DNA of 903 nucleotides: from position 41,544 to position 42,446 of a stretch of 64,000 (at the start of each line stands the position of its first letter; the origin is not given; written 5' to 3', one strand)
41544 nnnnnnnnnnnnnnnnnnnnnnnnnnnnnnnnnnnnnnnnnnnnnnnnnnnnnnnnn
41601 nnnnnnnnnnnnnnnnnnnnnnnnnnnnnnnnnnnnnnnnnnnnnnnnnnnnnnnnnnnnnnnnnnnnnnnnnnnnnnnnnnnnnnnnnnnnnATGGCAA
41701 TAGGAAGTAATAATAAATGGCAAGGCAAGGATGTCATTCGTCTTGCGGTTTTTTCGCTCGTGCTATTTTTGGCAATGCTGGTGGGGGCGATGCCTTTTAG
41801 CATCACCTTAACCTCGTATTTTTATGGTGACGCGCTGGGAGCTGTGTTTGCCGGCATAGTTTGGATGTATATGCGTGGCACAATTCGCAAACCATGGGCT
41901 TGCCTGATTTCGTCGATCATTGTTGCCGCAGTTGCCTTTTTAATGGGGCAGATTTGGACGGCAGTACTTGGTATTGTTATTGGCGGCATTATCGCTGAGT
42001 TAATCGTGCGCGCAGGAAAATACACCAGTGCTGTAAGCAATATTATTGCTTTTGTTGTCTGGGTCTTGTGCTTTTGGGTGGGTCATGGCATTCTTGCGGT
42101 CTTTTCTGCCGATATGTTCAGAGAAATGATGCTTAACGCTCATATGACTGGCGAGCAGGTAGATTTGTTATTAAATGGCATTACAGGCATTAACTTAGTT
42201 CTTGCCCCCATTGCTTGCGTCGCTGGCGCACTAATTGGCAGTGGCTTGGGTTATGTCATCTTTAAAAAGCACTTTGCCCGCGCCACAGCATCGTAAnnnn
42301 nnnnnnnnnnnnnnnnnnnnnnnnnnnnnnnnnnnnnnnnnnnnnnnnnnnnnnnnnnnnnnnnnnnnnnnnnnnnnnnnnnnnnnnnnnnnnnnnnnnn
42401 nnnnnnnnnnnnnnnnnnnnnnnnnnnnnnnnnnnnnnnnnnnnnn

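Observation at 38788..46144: ECF-type importer plus YbtPQ-like ABC pair embedded at the head of the NRPS operon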

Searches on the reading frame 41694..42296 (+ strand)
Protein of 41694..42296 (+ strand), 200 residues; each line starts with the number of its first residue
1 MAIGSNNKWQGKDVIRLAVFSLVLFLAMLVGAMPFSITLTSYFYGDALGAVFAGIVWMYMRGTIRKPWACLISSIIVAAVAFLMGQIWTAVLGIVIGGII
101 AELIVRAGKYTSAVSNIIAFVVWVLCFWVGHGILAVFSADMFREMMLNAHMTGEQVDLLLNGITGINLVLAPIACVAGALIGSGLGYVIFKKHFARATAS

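Call 4: search_protein_families(library=pfam, proteins=[window:41694-42296:+])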
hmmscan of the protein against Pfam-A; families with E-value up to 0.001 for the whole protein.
window:41694-42296:+ (200 aa): 1 family
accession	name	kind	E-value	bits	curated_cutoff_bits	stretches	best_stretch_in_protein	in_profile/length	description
PF09605.15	Trep_Strep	-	3.2e-36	125.5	28.7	1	12-196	2-185/185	Hypothetical bacterial integral membrane protein (Trep_Strep)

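Call 5: search_protein_families(library=ncbifam, proteins=[window:41694-42296:+])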
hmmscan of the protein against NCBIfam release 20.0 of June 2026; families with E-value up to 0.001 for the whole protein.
window:41694-42296:+ (200 aa): 2 families
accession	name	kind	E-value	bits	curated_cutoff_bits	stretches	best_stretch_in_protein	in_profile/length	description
TIGR02185.1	Trep_Strep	subfamily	2.1e-29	103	76.45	1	9-195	1-187/188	MptD family putative ECF transporter S component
NF003440.0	PRK04972.1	equivalog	0.0003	19.7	645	1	14-146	380-510/561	aspartate:alanine antiporter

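Call 14: find_homologous_proteins(query=window:41694-42296:+)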
Query window:41694-42296:+ (200 aa): 45 proteins with E <= 0.001 among 2538 candidates.
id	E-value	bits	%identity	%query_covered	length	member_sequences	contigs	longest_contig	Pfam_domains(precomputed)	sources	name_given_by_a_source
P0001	2.9e-121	421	100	100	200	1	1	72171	PF09605.16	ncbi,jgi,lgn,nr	ncbi:MAG: MptD family putative ECF transporter S component [Coriobacteriales bacterium]|jgi:energy-c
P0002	6.5e-109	380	87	100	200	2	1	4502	PF09605.16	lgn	-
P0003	1.5e-105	369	85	99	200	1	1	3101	PF09605.16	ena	-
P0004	1.6e-104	366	84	99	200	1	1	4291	PF09605.16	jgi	jgi:energy-coupling factor transport system substrate-specific component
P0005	2.2e-104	365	83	99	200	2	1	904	PF09605.16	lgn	-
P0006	5.0e-104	364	83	99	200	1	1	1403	PF09605.16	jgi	jgi:energy-coupling factor transport system substrate-specific component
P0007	6.3e-102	357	82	99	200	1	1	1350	PF09605.16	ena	-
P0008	2.7e-101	355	80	100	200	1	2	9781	PF09605.16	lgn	-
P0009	3.2e-101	355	80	100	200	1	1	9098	PF09605.16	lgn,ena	-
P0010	6.2e-101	354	81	99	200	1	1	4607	PF09605.16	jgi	jgi:energy-coupling factor transport system substrate-specific component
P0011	1.4e-99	350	77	100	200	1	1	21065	PF09605.16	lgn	-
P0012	2.9e-99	349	79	100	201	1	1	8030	PF09605.16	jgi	jgi:energy-coupling factor transport system substrate-specific component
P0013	3.3e-99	349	80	100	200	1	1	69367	PF09605.16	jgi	jgi:energy-coupling factor transport system substrate-specific component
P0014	8.8e-99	347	77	100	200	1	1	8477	PF09605.16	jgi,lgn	jgi:energy-coupling factor transport system substrate-specific component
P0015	1.1e-98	347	80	100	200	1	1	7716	PF09605.16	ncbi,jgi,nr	ncbi:MAG: MptD family putative ECF transporter S component [Coriobacteriales bacterium]|jgi:energy-c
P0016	1.7e-98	346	80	99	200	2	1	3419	PF09605.16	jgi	jgi:energy-coupling factor transport system substrate-specific component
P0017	3.1e-98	345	78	100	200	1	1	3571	PF09605.16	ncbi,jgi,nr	ncbi:MAG: MptD family putative ECF transporter S component [Coriobacteriales bacterium]|jgi:energy-c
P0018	4.6e-97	342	77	100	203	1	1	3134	PF09605.16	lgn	-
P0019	2.7e-96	339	78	99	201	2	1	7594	PF09605.16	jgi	jgi:energy-coupling factor transport system substrate-specific component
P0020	7.1e-96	338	77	99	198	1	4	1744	PF09605.16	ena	-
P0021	4.2e-95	335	77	99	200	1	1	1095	PF09605.16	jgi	jgi:energy-coupling factor transport system substrate-specific component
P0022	8.4e-95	334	75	98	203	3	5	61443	PF09605.16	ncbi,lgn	-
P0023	1.2e-94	334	73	100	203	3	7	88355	PF09605.16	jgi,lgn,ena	-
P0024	2.2e-94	333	75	100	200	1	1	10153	PF09605.16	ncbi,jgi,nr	ncbi:MAG: MptD family putative ECF transporter S component [Coriobacteriales bacterium]|jgi:energy-c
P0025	2.4e-94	333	77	99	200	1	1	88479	PF09605.16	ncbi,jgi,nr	ncbi:MAG: MptD family putative ECF transporter S component [Coriobacteriales bacterium]|jgi:energy-c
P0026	4.2e-93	329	76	99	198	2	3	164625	PF09605.16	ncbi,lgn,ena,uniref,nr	ncbi:MptD family putative ECF transporter S component [Slackia exigua]|uniref:MptD family putative E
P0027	8.6e-93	328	73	99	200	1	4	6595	PF09605.16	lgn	-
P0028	1.4e-92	327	74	99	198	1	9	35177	PF09605.16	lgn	-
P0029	2.3e-92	326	75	99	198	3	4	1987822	PF09605.16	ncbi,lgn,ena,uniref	ncbi:MptD family putative ECF transporter S component [Slackia exigua]|uniref:MptD family putative E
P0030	3.2e-92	326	74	99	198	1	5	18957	PF09605.16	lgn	-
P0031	4.8e-92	325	74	99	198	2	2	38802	PF09605.16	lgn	-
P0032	1.2e-87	311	74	99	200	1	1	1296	PF09605.16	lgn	-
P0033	1.8e-85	304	66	100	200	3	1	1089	PF09605.16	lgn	-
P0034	1.9e-51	193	81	54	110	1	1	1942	PF09605.16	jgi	jgi:energy-coupling factor transport system substrate-specific component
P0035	6.8e-37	145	42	98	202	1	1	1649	PF09605.16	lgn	-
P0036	7.5e-36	142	39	97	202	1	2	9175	PF09605.16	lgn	-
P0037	3.0e-35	140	42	98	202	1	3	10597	PF09605.16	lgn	-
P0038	3.5e-34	136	42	97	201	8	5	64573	PF09605.16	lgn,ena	-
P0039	2.0e-32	131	40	98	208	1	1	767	PF09605.16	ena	-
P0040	5.9e-9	54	31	97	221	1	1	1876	PF09605.16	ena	-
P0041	2.7e-8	52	31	94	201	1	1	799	PF09605.16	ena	-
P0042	7.0e-7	47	31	94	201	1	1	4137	PF09605.16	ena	-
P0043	1.0e-6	47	31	94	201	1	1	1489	PF09605.16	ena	-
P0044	5.8e-6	44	32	94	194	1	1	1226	PF09605.16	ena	-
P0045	3.5e-4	39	31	94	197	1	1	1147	PF09605.16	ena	-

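Call 24: search_protein_representatives(protein=window:41694-42296:+)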
Query: 200 residues. Proteins with E-value up to 0.001 (for the whole library): 257; up to 1e-10: 40; up to 1e-30: 2. The best 150 are listed.
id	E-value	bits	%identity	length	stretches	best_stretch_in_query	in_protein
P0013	1.0e-99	348.5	80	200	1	1-199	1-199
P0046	4.9e-33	131.0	36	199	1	5-196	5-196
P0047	1.4e-29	119.7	37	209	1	6-198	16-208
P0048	1.2e-24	103.6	35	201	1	5-197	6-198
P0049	1.0e-23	100.6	37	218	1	5-154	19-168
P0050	6.6e-23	98.0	44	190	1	6-131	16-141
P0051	8.4e-21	91.1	36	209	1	11-196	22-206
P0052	3.2e-20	89.2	29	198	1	11-196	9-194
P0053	5.6e-20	88.4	32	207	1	5-197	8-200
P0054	1.0e-19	87.5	33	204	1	9-197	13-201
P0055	1.3e-19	87.2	28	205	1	2-197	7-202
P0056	3.4e-19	85.9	31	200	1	5-197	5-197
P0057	7.8e-19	84.7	31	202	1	5-197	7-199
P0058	1.9e-18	83.4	35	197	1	8-197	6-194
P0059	5.4e-18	81.9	31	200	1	10-197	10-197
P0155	5.6e-07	46.0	25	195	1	6-198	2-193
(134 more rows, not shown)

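Call 30: find_homologous_proteins(query=A1, max_evalue=0.00001)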
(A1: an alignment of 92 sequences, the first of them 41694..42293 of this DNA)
Query A1 (92 sequences) (200 aa, profile of the alignment): 95 proteins with E <= 0.00001 among 8000 candidates.
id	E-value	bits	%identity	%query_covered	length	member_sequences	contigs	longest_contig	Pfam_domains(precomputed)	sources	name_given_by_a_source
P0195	2.6e-64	235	28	72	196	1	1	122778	PF09605.16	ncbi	ncbi:MptD family putative ECF transporter S component [Clostridium sporogenes]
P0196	1.8e-62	229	29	96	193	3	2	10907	PF09605.16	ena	-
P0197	5.5e-62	227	27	97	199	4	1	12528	PF09605.16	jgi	-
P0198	6.3e-62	227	24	96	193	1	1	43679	PF09605.16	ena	-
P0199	7.7e-61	223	28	96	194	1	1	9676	PF09605.16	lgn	-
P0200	1.2e-60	223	25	96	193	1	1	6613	PF09605.16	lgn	-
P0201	1.2e-60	223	28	97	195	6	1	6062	PF09605.16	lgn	-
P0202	1.2e-59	220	25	96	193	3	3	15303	PF09605.16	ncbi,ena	-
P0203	2.0e-59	219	26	96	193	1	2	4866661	PF09605.16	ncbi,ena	-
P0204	2.5e-59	219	25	96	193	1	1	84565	PF09605.16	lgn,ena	-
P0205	2.5e-59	219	26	96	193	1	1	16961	PF09605.16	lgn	-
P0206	2.6e-59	218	23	97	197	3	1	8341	PF09605.16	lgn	-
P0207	2.8e-59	218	26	96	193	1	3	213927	PF09605.16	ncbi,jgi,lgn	-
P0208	3.9e-59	218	27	97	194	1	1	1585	PF09605.16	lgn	-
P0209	2.7e-58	215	31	98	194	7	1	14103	PF09605.16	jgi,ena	-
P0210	3.4e-58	215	30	54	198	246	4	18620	PF09605.16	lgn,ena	-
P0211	3.8e-58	215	29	97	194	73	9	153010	PF09605.16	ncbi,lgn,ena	-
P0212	4.7e-58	214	27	98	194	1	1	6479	PF09605.16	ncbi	-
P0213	6.1e-58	214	26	96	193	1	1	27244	PF09605.16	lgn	-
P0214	7.1e-58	214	28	98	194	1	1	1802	PF09605.16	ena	-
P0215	7.6e-58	214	28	98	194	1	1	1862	PF09605.16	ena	-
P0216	8.2e-58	214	28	98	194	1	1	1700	PF09605.16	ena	-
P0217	5.0e-57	211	37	97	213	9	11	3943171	PF09605.16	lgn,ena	-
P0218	5.1e-57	211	28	98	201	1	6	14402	PF09605.16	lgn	-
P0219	1.5e-56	209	28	95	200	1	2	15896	PF09605.16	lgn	-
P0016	2.3e-56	209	80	99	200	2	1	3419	PF09605.16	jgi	jgi:energy-coupling factor transport system substrate-specific component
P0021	7.0e-56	207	77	99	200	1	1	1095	PF09605.16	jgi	jgi:energy-coupling factor transport system substrate-specific component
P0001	2.1e-55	206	100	100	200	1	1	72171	PF09605.16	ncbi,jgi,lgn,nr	ncbi:MAG: MptD family putative ECF transporter S component [Coriobacteriales bacterium]|jgi:energy-c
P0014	2.2e-55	206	77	100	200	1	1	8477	PF09605.16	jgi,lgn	jgi:energy-coupling factor transport system substrate-specific component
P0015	2.5e-55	205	80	100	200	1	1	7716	PF09605.16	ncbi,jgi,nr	ncbi:MAG: MptD family putative ECF transporter S component [Coriobacteriales bacterium]|jgi:energy-c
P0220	2.6e-55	205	26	97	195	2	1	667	PF09605.16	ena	-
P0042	3.0e-55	205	31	94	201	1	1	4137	PF09605.16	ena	-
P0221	3.1e-55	205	31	97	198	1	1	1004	PF09605.16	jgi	jgi:energy-coupling factor transport system substrate-specific component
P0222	3.6e-55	205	26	97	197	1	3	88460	PF09605.16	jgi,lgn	jgi:energy-coupling factor transport system substrate-specific component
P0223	6.6e-55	204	25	96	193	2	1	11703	PF09605.16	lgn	-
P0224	8.4e-55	204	28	97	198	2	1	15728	PF09605.16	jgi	jgi:energy-coupling factor transport system substrate-specific component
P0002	8.8e-55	204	87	100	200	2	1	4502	PF09605.16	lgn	-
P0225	1.8e-54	203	28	96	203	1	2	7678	PF09605.16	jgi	jgi:energy-coupling factor transport system substrate-specific component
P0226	1.9e-54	203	26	96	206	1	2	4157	PF09605.16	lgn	-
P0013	2.2e-54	202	80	100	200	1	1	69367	PF09605.16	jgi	jgi:energy-coupling factor transport system substrate-specific component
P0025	2.8e-54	202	77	99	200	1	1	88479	PF09605.16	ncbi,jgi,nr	ncbi:MAG: MptD family putative ECF transporter S component [Coriobacteriales bacterium]|jgi:energy-c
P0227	2.9e-54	202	33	96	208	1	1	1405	PF09605.16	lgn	-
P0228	3.8e-54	202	29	97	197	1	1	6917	PF09605.16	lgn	-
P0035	5.3e-54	201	42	98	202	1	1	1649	PF09605.16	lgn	-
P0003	7.6e-54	201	85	99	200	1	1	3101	PF09605.16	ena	-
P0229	9.2e-54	200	26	96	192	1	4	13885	PF09605.16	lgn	-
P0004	1.5e-53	200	84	99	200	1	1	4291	PF09605.16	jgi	jgi:energy-coupling factor transport system substrate-specific component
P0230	1.5e-53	200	28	97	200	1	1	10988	PF09605.16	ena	-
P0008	2.5e-53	199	80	100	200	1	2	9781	PF09605.16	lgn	-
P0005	4.4e-53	198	83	99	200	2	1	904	PF09605.16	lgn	-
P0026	5.0e-53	198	76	99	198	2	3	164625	PF09605.16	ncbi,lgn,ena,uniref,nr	ncbi:MptD family putative ECF transporter S component [Slackia exigua]|uniref:MptD family putative E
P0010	5.7e-53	198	81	99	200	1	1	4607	PF09605.16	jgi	jgi:energy-coupling factor transport system substrate-specific component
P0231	6.8e-53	197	30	97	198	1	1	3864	PF09605.16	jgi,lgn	jgi:energy-coupling factor transport system substrate-specific component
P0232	1.4e-52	196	25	94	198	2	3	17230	PF09605.16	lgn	-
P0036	1.6e-52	196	39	97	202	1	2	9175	PF09605.16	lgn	-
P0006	1.8e-52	196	83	99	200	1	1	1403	PF09605.16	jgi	jgi:energy-coupling factor transport system substrate-specific component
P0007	2.2e-52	196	82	99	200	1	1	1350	PF09605.16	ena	-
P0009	4.0e-52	195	80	100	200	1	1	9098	PF09605.16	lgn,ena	-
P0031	4.1e-52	195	74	99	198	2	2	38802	PF09605.16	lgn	-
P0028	4.5e-52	195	74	99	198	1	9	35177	PF09605.16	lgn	-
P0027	5.5e-52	195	73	99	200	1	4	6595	PF09605.16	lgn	-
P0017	8.0e-52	194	78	100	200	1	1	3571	PF09605.16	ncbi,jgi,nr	ncbi:MAG: MptD family putative ECF transporter S component [Coriobacteriales bacterium]|jgi:energy-c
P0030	8.6e-52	194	74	99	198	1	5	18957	PF09605.16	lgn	-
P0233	9.3e-52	194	36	98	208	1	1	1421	PF09605.16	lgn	-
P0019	1.0e-51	194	78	99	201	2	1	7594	PF09605.16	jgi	jgi:energy-coupling factor transport system substrate-specific component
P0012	1.1e-51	194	79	100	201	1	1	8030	PF09605.16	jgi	jgi:energy-coupling factor transport system substrate-specific component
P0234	4.2e-51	192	26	59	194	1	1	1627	PF09605.16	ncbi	-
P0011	4.7e-51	191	77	100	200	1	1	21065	PF09605.16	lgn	-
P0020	4.9e-51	191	77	99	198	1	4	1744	PF09605.16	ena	-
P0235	5.2e-51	191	23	96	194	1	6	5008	PF09605.16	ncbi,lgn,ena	-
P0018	6.8e-51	191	77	100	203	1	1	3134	PF09605.16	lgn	-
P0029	7.2e-51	191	75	99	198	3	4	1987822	PF09605.16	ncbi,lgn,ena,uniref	ncbi:MptD family putative ECF transporter S component [Slackia exigua]|uniref:MptD family putative E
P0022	7.3e-51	191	75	98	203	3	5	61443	PF09605.16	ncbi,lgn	-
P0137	9.0e-51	191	23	97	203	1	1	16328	PF09605.16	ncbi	-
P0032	1.5e-50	190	74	99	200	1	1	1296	PF09605.16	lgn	-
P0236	3.4e-50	189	25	97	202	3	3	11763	PF09605.16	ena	-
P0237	4.7e-50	188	30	74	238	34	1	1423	PF09605.16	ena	-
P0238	5.6e-50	188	29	63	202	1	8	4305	PF09605.16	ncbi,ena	-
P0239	5.8e-50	188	29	63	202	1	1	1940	PF09605.16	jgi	-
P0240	1.1e-49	187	27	96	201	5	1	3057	PF09605.16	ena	-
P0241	4.8e-49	185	20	96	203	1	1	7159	PF09605.16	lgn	-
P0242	1.4e-48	183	26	95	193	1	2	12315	PF09605.16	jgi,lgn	-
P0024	1.6e-48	183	75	100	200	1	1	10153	PF09605.16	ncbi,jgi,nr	ncbi:MAG: MptD family putative ECF transporter S component [Coriobacteriales bacterium]|jgi:energy-c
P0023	3.0e-48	182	73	100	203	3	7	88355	PF09605.16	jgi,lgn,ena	-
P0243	4.2e-48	182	23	93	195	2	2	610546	PF09605.16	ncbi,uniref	ncbi:MptD family putative ECF transporter S component [Stomatohabitans albus]|uniref:MptD family put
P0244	2.0e-47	180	21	97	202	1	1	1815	PF09605.16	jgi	jgi:energy-coupling factor transport system substrate-specific component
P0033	3.0e-47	179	66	100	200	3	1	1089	PF09605.16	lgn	-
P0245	1.1e-44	171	25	97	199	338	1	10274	PF09605.16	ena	-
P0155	9.1e-43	164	24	97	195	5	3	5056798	PF09605.16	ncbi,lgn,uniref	ncbi:MptD family putative ECF transporter S component [Lysinibacillus sp. FSL K6-0057]|uniref:MptD f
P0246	5.4e-42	162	27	96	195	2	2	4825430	PF09605.16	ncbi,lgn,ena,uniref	ncbi:MptD family putative ECF transporter S component [Lysinibacillus sp. FSL H8-0500]|uniref:MptD f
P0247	2.5e-41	160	34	98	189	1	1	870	PF09605.16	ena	-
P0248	8.2e-38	148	27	98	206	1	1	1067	PF09605.16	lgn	-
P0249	3.0e-25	107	29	54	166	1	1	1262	PF09605.16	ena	-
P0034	6.1e-25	106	81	54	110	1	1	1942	PF09605.16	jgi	jgi:energy-coupling factor transport system substrate-specific component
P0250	1.3e-15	76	24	19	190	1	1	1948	PF09605.16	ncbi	-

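Call 31: find_encoding_contigs(protein=P0029, flank=10000, max_places=1)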
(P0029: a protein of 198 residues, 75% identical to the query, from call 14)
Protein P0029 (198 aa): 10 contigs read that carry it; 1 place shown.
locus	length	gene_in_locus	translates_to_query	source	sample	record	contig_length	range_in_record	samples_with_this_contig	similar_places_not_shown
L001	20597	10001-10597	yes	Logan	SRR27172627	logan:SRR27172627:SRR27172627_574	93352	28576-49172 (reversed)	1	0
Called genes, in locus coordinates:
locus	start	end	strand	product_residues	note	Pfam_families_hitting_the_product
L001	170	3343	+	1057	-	PF01565:FAD_binding_4, PF02913:FAD-oxidase_C, PF13183:Fer4_8, PF13534:Fer4_17, PF02754:CCG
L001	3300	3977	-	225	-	PF13545:HTH_Crp_2, PF00325:Crp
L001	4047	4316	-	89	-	PF00196:GerE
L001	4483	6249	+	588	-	PF00890:FAD_binding_2, PF01266:DAO (faint), PF12831:FAD_oxidored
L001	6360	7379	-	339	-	PF12833:HTH_18, PF00165:HTH_AraC (weak)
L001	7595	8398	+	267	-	PF02361:CbiQ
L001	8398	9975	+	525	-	PF00005:ABC_tran, PF01078:Mg_chelatase (faint), PF13191:AAA_16 (faint), PF13401:AAA_22 (faint), PF13555:AAA_29 (faint), PF13304:AAA_21 (faint), PF00005:ABC_tran, PF02463:SMC_N (weak)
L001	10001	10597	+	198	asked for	PF09605:Trep_Strep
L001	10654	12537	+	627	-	PF00664:ABC_membrane, PF02463:SMC_N (faint), PF00005:ABC_tran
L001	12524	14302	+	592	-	PF00664:ABC_membrane (weak), PF00005:ABC_tran, PF02463:SMC_N (weak)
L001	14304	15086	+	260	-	PF01648:ACPS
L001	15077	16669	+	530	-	PF00501:AMP-binding, PF13193:AMP-binding_C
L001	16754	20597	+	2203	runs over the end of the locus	PF00668:Condensation, PF00501:AMP-binding, PF13193:AMP-binding_C (weak), PF00550:PP-binding, PF00668:Condensation, PF00501:AMP-binding, PF13193:AMP-binding_C, PF00550:PP-binding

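Call 32: find_encoding_contigs(protein=P0217, flank=10000, max_places=2)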
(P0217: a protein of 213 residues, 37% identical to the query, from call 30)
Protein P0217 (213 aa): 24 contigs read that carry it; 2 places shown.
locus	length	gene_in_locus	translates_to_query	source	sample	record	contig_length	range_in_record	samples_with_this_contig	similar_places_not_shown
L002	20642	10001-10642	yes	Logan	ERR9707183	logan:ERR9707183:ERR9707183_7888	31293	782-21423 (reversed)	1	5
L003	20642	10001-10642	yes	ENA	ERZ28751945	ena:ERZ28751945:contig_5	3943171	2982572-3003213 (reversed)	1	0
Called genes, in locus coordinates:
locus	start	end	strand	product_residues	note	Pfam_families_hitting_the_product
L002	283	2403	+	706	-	PF03030:H_PPase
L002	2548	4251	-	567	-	PF03169:OPT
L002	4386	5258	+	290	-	PF03309:Pan_kinase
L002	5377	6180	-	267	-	-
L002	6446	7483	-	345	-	PF12833:HTH_18, PF00165:HTH_AraC (weak)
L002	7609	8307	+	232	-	PF02361:CbiQ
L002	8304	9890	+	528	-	PF02463:SMC_N (faint), PF00005:ABC_tran, PF13191:AAA_16 (faint), PF13555:AAA_29 (faint), PF13238:AAA_18 (faint), PF13304:AAA_21 (faint), PF13401:AAA_22 (faint), PF00005:ABC_tran, +1 more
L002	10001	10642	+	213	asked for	PF09605:Trep_Strep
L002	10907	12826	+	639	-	PF00664:ABC_membrane, PF00005:ABC_tran, PF02463:SMC_N (faint)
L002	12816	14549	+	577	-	PF00664:ABC_membrane, PF00005:ABC_tran, PF02463:SMC_N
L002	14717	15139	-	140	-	PF00258:Flavodoxin_1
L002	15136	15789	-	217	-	PF12672:DUF3793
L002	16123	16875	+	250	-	PF13487:HD_5, PF01966:HD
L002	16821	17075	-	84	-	-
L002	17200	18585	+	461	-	PF00860:Xan_ur_permease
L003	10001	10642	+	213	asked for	PF09605:Trep_Strep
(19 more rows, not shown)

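Call 33: find_encoding_contigs(protein=P0195, flank=10000, max_places=1)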
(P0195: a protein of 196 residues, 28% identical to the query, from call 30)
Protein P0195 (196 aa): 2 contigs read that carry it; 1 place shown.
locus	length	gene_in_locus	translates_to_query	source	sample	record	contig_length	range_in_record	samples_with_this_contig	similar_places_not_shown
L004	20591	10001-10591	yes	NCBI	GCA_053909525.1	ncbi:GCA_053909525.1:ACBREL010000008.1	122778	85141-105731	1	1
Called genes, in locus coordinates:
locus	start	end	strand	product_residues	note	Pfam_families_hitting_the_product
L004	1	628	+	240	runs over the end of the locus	PF00072:Response_reg, PF04397:LytTR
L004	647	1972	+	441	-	PF14501:HATPase_c_5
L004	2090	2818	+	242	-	-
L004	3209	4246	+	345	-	PF12833:HTH_18, PF00165:HTH_AraC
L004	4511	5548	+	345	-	PF01497:Peripla_BP_2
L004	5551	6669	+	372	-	PF01032:FecCD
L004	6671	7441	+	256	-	PF02463:SMC_N, PF13175:AAA_15 (weak), PF00005:ABC_tran, PF13304:AAA_21 (faint)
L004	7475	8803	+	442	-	PF01943:Polysacc_synt (faint), PF03023:MurJ, PF01554:MatE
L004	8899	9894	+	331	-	PF00165:HTH_AraC (faint), PF12833:HTH_18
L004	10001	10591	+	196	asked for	PF09605:Trep_Strep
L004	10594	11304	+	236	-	PF02361:CbiQ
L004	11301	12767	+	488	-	PF03193:RsgA_GTPase (faint), PF13476:AAA_23 (faint), PF00005:ABC_tran, PF13166:AAA_13 (faint), PF13245:AAA_19 (faint), PF00005:ABC_tran, PF02463:SMC_N, PF13304:AAA_21 (weak), +1 more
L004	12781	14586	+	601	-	PF00664:ABC_membrane, PF00005:ABC_tran, PF02463:SMC_N (weak)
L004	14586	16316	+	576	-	PF00664:ABC_membrane, PF00005:ABC_tran, PF02463:SMC_N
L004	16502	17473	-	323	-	PF12833:HTH_18, PF00165:HTH_AraC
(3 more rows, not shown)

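Call 34: find_encoding_contigs(protein=P0203, flank=10000, max_places=1)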
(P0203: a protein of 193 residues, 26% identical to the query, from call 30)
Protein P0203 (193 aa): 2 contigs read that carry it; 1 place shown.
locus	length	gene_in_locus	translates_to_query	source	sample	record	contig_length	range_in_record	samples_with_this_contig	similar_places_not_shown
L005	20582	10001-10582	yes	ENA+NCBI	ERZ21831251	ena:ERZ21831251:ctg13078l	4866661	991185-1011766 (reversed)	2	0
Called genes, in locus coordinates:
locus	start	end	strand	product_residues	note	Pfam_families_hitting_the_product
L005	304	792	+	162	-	PF19848:DUF6323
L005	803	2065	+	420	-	PF19677:DUF6179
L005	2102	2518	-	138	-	PF00733:Asn_synthase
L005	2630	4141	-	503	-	PF00239:Resolvase, PF07508:Recombinase, PF13408:Zn_ribbon_recom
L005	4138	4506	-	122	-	-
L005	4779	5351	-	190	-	-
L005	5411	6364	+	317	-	PF00395:SLH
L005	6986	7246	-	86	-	-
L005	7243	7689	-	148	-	PF01047:MarR, PF13601:HTH_34 (weak)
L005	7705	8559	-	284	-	PF02525:Flavodoxin_2 (weak), PF12641:Flavodoxin_3, PF12682:Flavodoxin_4 (faint), PF12724:Flavodoxin_5, PF13183:Fer4_8 (faint), PF13187:Fer4_9 (faint), PF00037:Fer4 (faint), PF12837:Fer4_6 (faint), +2 more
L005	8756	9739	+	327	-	PF00165:HTH_AraC (faint), PF12833:HTH_18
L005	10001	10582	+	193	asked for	PF09605:Trep_Strep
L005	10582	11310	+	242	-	PF02361:CbiQ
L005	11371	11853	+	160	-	PF00005:ABC_tran, PF02463:SMC_N (weak)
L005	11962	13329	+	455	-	PF01943:Polysacc_synt (faint), PF01554:MatE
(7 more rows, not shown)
